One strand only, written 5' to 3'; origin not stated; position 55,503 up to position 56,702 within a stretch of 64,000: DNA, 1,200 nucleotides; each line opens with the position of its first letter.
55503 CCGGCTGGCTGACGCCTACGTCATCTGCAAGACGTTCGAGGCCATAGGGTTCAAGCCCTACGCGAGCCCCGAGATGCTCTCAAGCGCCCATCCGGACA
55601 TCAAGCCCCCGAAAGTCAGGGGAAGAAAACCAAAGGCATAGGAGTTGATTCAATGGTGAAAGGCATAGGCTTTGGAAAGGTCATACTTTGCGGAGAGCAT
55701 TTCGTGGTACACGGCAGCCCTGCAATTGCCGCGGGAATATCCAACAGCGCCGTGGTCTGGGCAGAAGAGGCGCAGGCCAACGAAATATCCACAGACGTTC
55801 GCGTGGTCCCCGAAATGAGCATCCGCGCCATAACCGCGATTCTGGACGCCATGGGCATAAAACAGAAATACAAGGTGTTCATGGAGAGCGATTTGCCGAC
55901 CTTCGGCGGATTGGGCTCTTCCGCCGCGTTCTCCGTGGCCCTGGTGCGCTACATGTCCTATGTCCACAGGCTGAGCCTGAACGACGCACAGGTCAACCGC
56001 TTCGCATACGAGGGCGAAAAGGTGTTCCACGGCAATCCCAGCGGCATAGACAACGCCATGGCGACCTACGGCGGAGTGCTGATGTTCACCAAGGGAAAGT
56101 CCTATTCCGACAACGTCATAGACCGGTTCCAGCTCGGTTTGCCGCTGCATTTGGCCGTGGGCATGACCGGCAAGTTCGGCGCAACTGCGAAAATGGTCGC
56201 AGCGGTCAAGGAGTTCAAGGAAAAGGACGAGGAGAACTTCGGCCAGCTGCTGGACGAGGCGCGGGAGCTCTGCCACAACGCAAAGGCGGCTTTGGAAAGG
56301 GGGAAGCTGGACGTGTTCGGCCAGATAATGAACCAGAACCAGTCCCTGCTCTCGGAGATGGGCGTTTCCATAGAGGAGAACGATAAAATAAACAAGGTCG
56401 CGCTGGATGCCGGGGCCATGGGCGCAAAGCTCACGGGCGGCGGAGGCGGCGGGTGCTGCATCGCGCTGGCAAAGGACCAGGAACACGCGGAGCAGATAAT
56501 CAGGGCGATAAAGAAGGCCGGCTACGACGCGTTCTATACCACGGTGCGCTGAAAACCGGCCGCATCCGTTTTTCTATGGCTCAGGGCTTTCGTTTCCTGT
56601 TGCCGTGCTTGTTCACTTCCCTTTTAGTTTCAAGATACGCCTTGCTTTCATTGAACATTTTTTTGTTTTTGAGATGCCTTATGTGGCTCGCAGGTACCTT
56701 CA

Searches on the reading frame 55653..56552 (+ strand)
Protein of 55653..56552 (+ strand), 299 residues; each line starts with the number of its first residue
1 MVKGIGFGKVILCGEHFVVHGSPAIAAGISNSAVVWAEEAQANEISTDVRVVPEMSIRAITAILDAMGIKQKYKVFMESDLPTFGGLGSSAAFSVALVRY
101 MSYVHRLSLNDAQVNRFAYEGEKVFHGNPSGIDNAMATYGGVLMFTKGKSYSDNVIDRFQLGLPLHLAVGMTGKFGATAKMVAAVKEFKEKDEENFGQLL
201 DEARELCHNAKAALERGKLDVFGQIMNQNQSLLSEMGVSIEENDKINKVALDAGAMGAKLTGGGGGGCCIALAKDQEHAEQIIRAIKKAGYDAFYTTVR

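Call 63: search_protein_families(library=pfam, proteins=[window:55653-56552:+])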
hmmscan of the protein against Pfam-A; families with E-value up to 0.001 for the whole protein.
window:55653-56552:+ (299 aa): 3 families
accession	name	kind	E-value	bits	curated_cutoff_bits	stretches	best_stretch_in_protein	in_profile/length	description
PF08544.19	GHMP_kinases_C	-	1.2e-18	67.7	21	1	211-291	2-84/85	GHMP kinases C terminal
PF00288.32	GHMP_kinases_N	-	2.3e-16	60.2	22.3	1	57-141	4-87/87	GHMP kinases N terminal domain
PF22700.2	MVD-like_N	-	0.00046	20.3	27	0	58-121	63-131/157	Diphosphomevalonate decarboxylase-like N-terminal domain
